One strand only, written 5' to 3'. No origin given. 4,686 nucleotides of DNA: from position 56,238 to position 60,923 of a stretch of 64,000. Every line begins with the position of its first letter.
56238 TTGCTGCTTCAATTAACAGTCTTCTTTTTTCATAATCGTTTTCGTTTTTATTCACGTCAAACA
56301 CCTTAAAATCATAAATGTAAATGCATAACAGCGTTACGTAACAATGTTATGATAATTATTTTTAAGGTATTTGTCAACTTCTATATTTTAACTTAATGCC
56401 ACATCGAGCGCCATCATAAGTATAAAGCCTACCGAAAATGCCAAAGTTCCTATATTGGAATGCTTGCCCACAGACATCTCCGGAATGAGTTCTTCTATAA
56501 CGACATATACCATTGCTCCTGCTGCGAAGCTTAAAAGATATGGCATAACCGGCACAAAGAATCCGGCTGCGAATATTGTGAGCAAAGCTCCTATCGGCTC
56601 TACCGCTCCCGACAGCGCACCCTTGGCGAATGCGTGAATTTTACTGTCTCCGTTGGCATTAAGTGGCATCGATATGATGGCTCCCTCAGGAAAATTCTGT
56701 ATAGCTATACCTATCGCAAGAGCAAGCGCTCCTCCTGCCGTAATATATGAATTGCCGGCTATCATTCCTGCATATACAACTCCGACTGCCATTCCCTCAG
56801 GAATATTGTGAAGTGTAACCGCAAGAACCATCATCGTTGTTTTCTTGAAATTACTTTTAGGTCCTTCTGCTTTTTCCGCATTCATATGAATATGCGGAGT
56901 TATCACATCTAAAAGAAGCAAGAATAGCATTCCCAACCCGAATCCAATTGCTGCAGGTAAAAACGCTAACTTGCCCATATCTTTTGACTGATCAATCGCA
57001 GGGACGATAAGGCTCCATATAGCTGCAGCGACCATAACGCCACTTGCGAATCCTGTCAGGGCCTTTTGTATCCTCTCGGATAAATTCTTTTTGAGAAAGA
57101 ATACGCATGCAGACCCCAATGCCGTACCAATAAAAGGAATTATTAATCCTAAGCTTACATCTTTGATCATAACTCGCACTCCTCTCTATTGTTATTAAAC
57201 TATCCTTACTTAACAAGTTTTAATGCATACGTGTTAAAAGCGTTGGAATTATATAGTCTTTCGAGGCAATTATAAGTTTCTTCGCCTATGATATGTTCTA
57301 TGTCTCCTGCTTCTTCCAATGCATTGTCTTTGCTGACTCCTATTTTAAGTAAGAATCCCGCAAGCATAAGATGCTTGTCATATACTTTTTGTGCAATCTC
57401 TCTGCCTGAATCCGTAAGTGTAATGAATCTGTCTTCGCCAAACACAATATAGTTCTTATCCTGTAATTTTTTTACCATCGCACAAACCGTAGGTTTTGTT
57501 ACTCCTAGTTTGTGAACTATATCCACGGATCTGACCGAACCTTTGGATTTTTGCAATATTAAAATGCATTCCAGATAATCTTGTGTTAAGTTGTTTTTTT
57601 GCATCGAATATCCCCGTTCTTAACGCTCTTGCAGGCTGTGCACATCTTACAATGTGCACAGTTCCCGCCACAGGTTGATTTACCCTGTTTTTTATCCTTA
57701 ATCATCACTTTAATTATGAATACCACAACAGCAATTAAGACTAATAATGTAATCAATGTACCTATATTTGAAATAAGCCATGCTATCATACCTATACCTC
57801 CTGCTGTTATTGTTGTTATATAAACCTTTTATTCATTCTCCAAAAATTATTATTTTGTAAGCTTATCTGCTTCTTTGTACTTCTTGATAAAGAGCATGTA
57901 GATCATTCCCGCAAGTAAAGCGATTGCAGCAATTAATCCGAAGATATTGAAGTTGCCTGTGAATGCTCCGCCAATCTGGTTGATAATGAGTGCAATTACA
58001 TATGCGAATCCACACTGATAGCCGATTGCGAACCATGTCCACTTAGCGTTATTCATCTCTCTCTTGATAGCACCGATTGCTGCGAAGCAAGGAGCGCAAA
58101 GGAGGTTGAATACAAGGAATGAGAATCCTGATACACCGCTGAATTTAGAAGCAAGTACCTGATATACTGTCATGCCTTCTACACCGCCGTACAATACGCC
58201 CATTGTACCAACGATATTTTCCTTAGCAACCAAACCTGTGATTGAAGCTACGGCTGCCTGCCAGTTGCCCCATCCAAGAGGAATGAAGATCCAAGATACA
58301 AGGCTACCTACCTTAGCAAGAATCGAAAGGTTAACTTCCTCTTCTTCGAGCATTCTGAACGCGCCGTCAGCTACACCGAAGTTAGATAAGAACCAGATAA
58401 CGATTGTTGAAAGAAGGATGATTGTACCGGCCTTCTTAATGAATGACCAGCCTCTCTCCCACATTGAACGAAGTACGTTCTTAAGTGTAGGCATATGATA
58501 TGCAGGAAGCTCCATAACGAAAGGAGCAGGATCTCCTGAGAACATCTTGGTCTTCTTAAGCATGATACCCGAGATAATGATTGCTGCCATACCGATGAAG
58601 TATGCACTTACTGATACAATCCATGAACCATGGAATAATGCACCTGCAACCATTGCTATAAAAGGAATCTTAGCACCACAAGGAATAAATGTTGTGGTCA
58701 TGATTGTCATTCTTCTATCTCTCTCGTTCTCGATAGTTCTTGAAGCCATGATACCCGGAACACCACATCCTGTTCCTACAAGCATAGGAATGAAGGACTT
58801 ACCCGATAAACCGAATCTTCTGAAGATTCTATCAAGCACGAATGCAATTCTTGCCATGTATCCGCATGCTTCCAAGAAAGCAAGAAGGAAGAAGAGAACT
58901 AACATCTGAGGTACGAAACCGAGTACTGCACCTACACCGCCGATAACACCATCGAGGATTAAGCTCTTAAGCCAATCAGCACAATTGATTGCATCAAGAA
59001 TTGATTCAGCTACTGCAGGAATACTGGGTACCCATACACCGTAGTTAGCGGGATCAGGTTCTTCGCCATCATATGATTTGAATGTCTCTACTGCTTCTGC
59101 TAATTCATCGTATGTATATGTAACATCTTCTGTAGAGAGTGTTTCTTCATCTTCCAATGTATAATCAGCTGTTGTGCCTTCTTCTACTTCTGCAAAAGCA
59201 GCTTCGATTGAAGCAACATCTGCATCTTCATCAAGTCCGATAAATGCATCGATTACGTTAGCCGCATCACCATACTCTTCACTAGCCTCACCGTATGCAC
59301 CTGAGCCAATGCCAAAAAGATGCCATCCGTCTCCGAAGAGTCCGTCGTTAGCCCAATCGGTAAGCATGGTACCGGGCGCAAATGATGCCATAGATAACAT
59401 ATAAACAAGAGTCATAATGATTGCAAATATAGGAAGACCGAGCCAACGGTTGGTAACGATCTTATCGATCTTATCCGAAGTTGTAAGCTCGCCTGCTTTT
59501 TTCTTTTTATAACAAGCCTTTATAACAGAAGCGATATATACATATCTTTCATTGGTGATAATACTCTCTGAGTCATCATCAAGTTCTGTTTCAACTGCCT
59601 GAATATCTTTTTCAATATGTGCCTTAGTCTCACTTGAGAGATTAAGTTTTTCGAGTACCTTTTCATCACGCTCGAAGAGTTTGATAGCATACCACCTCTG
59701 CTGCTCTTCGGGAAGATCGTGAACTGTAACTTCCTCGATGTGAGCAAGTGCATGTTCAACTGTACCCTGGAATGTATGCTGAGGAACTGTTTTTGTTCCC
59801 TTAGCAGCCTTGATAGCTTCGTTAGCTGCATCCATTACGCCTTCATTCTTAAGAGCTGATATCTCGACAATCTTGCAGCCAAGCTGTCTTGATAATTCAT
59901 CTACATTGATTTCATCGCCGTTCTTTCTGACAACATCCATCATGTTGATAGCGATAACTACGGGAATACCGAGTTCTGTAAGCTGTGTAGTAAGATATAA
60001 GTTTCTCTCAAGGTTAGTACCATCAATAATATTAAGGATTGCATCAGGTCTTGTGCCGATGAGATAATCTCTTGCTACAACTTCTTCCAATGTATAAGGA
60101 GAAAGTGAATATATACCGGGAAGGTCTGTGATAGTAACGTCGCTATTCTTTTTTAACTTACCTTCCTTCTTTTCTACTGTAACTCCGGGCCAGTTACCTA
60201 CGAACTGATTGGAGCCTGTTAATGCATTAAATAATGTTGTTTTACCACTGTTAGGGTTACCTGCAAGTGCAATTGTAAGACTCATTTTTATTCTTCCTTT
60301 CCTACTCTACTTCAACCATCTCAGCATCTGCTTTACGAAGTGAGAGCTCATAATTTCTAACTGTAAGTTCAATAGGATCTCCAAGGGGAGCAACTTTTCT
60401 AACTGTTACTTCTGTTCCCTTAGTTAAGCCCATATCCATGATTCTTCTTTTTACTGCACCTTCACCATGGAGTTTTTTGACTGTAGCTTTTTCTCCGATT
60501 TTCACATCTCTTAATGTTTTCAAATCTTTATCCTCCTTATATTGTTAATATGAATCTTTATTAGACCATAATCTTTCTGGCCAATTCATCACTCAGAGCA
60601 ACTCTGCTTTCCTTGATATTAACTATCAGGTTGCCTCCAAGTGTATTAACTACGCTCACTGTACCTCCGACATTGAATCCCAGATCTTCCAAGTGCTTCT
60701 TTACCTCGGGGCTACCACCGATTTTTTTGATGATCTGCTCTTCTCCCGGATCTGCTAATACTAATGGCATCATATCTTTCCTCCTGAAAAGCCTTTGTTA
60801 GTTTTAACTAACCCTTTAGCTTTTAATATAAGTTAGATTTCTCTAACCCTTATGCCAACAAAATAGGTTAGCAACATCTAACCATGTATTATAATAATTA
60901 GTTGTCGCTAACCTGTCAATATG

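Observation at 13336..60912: Window-wide regulon marked by a GTTAG-N6-CTAAC palindrome (single-dimer DtxR box)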

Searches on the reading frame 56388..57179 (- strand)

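Call 11: search_protein_families(library=pfam, proteins=[window:56388-57179:-])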
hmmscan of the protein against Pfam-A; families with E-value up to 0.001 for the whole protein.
window:56388-57179:- (263 aa): 1 family
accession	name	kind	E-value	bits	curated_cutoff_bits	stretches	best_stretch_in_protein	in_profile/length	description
PF02535.28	Zip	-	6e-19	68.9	35.1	2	115-258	179-322/323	ZIP Zinc transporter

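Call 81: search_protein_families(library=ncbifam, proteins=[window:56388-57179:-], max_evalue=1e-8)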
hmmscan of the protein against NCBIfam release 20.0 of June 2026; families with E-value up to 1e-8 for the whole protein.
window:56388-57179:- (263 aa): 1 family
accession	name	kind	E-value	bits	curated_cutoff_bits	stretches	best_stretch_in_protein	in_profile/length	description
NF003243.0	PRK04201.1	equivalog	1.3e-31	109.8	252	1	17-256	17-259/266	zinc transporter ZupT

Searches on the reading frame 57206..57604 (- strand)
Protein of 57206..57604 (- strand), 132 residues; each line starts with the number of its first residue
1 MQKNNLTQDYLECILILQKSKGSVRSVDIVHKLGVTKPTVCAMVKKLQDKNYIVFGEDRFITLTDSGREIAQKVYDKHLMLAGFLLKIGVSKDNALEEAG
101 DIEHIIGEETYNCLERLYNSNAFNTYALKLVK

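Call 11: search_protein_families(library=pfam, proteins=[window:57206-57604:-])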
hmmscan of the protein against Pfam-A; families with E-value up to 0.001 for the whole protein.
window:57206-57604:- (132 aa): 5 families
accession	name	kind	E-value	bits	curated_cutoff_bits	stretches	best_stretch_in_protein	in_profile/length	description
PF02742.21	Fe_dep_repr_C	-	6.4e-12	45.8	27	1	64-120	1-58/70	Iron dependent repressor, metal binding and dimerisation domain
PF01325.25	Fe_dep_repress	-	3.1e-10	40.5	26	1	7-55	6-54/60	Iron dependent repressor, N-terminal DNA binding domain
PF12802.13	MarR_2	-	9.7e-06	26.1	27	1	10-58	7-55/61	MarR family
PF01047.28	MarR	-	7e-05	23.1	24.6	1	19-53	13-47/59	MarR family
PF24034.1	DUF7343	-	8.2e-05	22.8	27.6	1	12-53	7-48/62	Domain of unknown function (DUF7343)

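Call 32: find_homologous_proteins(query=window:57206-57604:-)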
Query window:57206-57604:- (132 aa): 22 proteins with E <= 0.001 among 40 candidates.
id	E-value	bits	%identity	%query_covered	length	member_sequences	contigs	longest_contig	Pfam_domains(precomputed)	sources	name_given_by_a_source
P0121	2.0e-78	278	98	100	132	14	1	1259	PF12802.14,PF02742.22,PF01325.26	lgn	-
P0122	6.5e-59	215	75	99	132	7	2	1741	PF02742.22,PF13545.13,PF01325.26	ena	-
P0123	4.7e-54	200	70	99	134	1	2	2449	PF01047.29,PF12802.14,PF02742.22,PF01325.26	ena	-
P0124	5.4e-53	196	69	99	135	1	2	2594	PF01047.29,PF13412.13,PF12802.14,PF02742.22,PF01325.26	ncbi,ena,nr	ncbi:MAG: metal-dependent transcriptional regulator [Lachnospiraceae bacterium]|nr:metal-dependent t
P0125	1.9e-52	195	69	99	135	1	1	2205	PF01047.29,PF13412.13,PF12802.14,PF02742.22,PF13545.13,PF01325.26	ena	-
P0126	4.0e-52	193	69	99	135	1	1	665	PF01047.29,PF13412.13,PF12802.14,PF02742.22,PF01325.26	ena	-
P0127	1.1e-51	192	68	99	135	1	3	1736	PF01047.29,PF13412.13,PF02742.22,PF01325.26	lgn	-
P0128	1.3e-51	192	68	99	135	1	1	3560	PF01047.29,PF13412.13,PF12802.14,PF02742.22,PF13545.13,PF01325.26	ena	-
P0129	1.0e-42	163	67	89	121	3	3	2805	PF01047.29,PF13412.13,PF12802.14,PF02742.22,PF13545.13,PF01325.26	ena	-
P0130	4.1e-39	151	56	95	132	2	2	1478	PF02742.22,PF01325.26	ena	-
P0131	1.1e-36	144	57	91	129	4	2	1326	PF01047.29,PF13412.13,PF02742.22,PF01325.26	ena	-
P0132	4.3e-36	142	53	98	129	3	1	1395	PF02742.22,PF01325.26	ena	-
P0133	7.4e-35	138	52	98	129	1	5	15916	PF01047.29,PF02742.22,PF01325.26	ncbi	-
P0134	3.0e-29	120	51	92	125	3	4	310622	PF01047.29,PF02742.22,PF01325.26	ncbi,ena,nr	ncbi:MAG: metal-dependent transcriptional regulator [Lachnospiraceae bacterium]|nr:metal-dependent t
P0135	5.2e-28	116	53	86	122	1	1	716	PF24409.2,PF12802.14,PF02742.22,PF01325.26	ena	-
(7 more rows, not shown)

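Call 33: find_encoding_contigs(protein=P0134, flank=10000, max_places=2)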
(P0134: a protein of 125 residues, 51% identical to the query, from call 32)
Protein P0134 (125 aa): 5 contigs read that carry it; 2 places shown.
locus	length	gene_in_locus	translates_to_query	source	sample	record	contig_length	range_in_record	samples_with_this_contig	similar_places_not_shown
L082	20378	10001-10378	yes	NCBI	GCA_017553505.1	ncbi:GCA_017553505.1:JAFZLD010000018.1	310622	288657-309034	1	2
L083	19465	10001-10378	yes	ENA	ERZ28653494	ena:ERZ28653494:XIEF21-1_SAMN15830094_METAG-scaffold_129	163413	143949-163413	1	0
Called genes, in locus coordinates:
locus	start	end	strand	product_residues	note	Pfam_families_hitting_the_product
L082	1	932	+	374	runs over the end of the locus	PF01381:HTH_3, PF12844:HTH_19, PF13443:HTH_26 (weak), PF13560:HTH_31 (weak)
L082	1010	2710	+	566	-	PF03415:Peptidase_C11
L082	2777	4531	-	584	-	PF17201:Cache_3-Cache_2, PF17202:sCache_3_3, PF00015:MCPsignal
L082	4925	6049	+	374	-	PF14559:TPR_19 (faint)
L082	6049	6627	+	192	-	-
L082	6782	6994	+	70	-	PF04023:FeoA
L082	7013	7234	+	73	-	PF04023:FeoA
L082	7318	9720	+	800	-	PF01926:MMR_HSR1, PF02421:FeoB_N, PF17910:FeoB_Cyto, PF07670:Gate, PF07664:FeoB_C, PF07670:Gate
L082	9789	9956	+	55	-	PF12669:FeoB_associated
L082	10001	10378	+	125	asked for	PF01325:Fe_dep_repress, PF01047:MarR (faint), PF02742:Fe_dep_repr_C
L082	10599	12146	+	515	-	-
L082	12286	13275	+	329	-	PF00144:Beta-lactamase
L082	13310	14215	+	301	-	PF01555:N6_N4_Mtase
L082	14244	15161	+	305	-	-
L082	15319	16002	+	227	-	PF00753:Lactamase_B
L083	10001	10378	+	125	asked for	PF01325:Fe_dep_repress, PF01047:MarR (faint), PF02742:Fe_dep_repr_C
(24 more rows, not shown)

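Call 34: find_encoding_contigs(protein=P0133, flank=10000, max_places=2)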
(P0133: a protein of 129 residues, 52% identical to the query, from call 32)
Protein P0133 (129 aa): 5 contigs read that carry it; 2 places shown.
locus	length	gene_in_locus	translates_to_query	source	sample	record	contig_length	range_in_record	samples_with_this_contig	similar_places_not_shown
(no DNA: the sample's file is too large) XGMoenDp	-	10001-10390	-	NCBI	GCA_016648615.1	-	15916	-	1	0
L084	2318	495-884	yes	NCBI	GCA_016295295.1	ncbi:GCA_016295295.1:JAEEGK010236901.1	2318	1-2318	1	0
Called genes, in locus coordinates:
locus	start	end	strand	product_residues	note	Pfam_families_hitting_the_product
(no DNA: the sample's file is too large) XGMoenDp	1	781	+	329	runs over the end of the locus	PF13280:WYL, PF25583:WCX (weak)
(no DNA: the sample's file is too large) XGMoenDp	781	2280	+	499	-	PF01368:DHH, PF02272:DHHA1 (faint)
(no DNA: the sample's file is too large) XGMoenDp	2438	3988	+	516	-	PF00069:Pkinase, PF07714:PK_Tyr_Ser-Thr, PF01163:RIO1 (weak), PF03109:ABC1 (weak)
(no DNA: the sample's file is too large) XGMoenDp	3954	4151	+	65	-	-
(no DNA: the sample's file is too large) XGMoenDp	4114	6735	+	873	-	-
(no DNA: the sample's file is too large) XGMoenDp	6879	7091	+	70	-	PF04023:FeoA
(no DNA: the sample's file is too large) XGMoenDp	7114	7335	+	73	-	PF04023:FeoA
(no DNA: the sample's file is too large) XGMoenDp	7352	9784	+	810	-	PF01926:MMR_HSR1, PF02421:FeoB_N, PF17910:FeoB_Cyto, PF07670:Gate, PF07664:FeoB_C, PF07670:Gate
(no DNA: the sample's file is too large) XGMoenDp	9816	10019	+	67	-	PF12669:FeoB_associated (weak)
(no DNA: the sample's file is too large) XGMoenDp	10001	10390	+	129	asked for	PF01325:Fe_dep_repress, PF01047:MarR (weak), PF02742:Fe_dep_repr_C (weak)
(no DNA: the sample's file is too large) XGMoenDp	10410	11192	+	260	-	PF02535:Zip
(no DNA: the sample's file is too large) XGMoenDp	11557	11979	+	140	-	PF12641:Flavodoxin_3 (weak), PF00258:Flavodoxin_1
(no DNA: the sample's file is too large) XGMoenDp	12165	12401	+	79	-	?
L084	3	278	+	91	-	?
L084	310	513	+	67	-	PF12669:FeoB_associated (weak)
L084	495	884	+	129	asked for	PF01325:Fe_dep_repress, PF01047:MarR (weak), PF02742:Fe_dep_repr_C (weak)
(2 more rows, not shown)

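Call 61: search_solved_structures(query=window:57206-57604:-, show_alignments=2, max_evalue=0.01)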
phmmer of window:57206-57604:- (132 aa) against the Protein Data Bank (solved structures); distinct sequences matched with E-value up to 0.01: 32.
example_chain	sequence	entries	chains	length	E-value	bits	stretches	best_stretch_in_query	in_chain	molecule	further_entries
2h09_A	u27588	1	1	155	2e-16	63.6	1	3-116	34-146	Transcriptional regulator mntR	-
6kta_A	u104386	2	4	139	4.2e-14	56.1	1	8-109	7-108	HTH-type transcriptional regulator MntR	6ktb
1on1_A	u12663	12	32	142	1.1e-12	51.5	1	8-116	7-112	Transcriptional regulator mntR | HTH-type transcriptional regulator MntR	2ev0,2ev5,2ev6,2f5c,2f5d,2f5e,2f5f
3r60_A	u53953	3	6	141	1.1e-12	51.5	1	8-116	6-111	Transcriptional regulator mntR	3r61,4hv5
4hx4_A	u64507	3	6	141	4.2e-12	49.6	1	8-116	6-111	TRANSCRIPTIONAL REGULATOR MNTR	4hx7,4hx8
1on2_A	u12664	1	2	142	1.3e-11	48.1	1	8-116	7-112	Transcriptional regulator mntR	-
4hv6_A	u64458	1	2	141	2.5e-11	47.1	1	8-116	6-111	Transcriptional regulator MntR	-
6o5c_A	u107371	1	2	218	1.8e-09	41.2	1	8-118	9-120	Putative metal-dependent transcriptional regulator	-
5cvi_A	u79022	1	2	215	1.1e-08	38.6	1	8-118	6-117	SloR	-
3hrs_A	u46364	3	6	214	1.4e-08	38.3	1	8-117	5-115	Metalloregulator ScaR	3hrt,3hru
5zr4_A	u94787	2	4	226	5.5e-08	36.4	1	7-109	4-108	Metal-dependent transcriptional regulator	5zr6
1f5t_A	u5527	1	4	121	9.9e-07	32.3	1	6-113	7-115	DIPHTHERIA TOXIN REPRESSOR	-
1g3s_A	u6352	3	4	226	1.9e-06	31.4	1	6-116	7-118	DIPHTHERIA TOXIN REPRESSOR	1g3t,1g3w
2qqb_A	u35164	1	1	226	1.9e-06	31.4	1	6-116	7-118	Diphtheria toxin repressor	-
1ddn_A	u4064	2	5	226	2.5e-06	31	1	6-116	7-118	DIPHTHERIA TOX REPRESSOR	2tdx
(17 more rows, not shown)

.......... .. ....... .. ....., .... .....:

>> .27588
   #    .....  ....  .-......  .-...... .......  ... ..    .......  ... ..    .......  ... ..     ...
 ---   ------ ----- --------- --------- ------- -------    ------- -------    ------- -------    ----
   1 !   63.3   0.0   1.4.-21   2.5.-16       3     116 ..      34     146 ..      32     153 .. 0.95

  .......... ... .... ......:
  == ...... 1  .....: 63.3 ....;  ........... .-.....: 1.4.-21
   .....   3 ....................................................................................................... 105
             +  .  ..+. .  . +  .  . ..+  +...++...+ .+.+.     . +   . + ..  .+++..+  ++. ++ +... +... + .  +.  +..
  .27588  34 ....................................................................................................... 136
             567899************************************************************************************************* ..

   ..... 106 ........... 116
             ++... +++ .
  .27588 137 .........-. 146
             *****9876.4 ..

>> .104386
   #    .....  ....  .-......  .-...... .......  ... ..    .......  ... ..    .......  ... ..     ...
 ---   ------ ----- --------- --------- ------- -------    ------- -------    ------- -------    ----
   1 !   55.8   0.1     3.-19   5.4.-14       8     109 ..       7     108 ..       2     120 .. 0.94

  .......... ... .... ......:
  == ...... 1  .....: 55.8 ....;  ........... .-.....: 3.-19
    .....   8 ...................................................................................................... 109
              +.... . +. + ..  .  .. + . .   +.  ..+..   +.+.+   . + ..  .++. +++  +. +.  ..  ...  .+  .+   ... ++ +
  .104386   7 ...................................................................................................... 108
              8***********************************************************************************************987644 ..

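Call 76: search_protein_families(library=ncbifam, proteins=[window:57206-57604:-], max_evalue=0.00001)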
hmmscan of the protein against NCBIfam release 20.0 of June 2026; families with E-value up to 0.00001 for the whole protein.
window:57206-57604:- (132 aa): 4 families
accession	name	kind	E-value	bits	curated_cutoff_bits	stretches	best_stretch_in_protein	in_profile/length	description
NF008273.0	PRK11050.1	equivalog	2.9e-28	98.5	153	1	2-120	33-151/156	manganese-binding transcriptional regulator MntR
NF003025.0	PRK03902.1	equivalog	1.1e-21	77.4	138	1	8-118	7-117/142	transcriptional regulator MntR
NF047407.1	TransRegMntRTherm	equivalog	6e-10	39.2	350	1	7-110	10-120/227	manganese-dependent transcriptional regulator MntR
NF053665.1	TransRegDtxRActin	equivalog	1.3e-09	37.9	290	1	7-120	8-122/233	iron-dependent transcriptional repressor DtxR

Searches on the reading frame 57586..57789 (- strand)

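Call 11: search_protein_families(library=pfam, proteins=[window:57586-57789:-])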
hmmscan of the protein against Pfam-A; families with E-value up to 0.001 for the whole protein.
window:57586-57789:- (67 aa): 1 family
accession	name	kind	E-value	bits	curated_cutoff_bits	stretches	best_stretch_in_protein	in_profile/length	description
PF12669.12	FeoB_associated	-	4.2e-12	46.6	27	1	10-53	1-43/44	FeoB-associated Cys-rich membrane protein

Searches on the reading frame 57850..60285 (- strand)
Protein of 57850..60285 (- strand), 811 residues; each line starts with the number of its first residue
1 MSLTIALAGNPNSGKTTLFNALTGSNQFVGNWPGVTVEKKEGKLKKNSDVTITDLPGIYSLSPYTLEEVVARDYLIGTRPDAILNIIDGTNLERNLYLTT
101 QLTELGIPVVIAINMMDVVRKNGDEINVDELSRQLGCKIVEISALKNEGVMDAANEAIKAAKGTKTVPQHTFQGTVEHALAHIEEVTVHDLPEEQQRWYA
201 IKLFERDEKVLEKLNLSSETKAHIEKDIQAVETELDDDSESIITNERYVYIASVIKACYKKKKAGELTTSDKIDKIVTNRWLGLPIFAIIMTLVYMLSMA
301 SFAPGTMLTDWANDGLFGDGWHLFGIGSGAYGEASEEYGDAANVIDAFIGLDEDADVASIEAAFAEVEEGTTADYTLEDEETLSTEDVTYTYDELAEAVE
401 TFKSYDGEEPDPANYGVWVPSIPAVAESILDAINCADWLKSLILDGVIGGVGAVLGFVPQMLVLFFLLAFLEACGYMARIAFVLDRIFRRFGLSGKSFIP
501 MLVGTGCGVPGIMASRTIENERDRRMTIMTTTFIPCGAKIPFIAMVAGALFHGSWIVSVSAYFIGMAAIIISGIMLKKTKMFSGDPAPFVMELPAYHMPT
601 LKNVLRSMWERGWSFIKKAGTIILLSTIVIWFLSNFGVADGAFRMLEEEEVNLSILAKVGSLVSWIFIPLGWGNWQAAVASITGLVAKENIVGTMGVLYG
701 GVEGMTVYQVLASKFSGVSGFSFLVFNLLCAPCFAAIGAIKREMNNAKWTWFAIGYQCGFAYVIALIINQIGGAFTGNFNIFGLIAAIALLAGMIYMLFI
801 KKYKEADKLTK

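Call 11: search_protein_families(library=pfam, proteins=[window:57850-60285:-])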
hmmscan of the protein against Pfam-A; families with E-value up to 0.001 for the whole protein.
window:57850-60285:- (811 aa): 7 families
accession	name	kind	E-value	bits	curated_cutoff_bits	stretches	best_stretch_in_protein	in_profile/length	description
PF02421.24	FeoB_N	-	5.3e-66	221.4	27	1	4-153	2-152/156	Ferrous iron transport protein B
PF07670.19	Gate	-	2.8e-35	121.3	29.6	2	455-549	2-103/104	Nucleoside recognition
PF17910.6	FeoB_Cyto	-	1.6e-22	80.1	23.4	1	174-260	3-90/90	FeoB cytosolic helical domain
PF07664.17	FeoB_C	-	4.8e-22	77.9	26.6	1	559-611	2-54/54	Ferrous iron transport protein B C terminus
PF01926.29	MMR_HSR1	-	8.4e-20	71.4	21.9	1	4-114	1-112/113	50S ribosome-binding GTPase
PF09439.16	SRPRB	-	0.00021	21.2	25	1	4-96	5-89/178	Signal recognition particle receptor beta subunit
PF00009.33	GTP_EFTU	-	0.00089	19.3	26.5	0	98-152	113-177/188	Elongation factor Tu GTP binding domain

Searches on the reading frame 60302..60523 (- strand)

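Call 11: search_protein_families(library=pfam, proteins=[window:60302-60523:-])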
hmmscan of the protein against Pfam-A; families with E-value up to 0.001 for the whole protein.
window:60302-60523:- (73 aa): 1 family
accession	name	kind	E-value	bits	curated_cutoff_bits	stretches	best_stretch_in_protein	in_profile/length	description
PF04023.20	FeoA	-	1.1e-22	80.3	23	1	3-73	2-73/74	FeoA domain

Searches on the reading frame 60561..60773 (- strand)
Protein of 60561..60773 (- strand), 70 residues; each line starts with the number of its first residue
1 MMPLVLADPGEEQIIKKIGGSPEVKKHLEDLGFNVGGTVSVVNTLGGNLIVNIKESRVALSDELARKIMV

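Call 11: search_protein_families(library=pfam, proteins=[window:60561-60773:-])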
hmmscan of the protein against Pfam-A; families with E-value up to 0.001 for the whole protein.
window:60561-60773:- (70 aa): 1 family
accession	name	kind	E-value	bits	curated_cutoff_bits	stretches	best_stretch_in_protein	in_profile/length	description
PF04023.20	FeoA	-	9.9e-16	58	23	1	2-70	1-72/74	FeoA domain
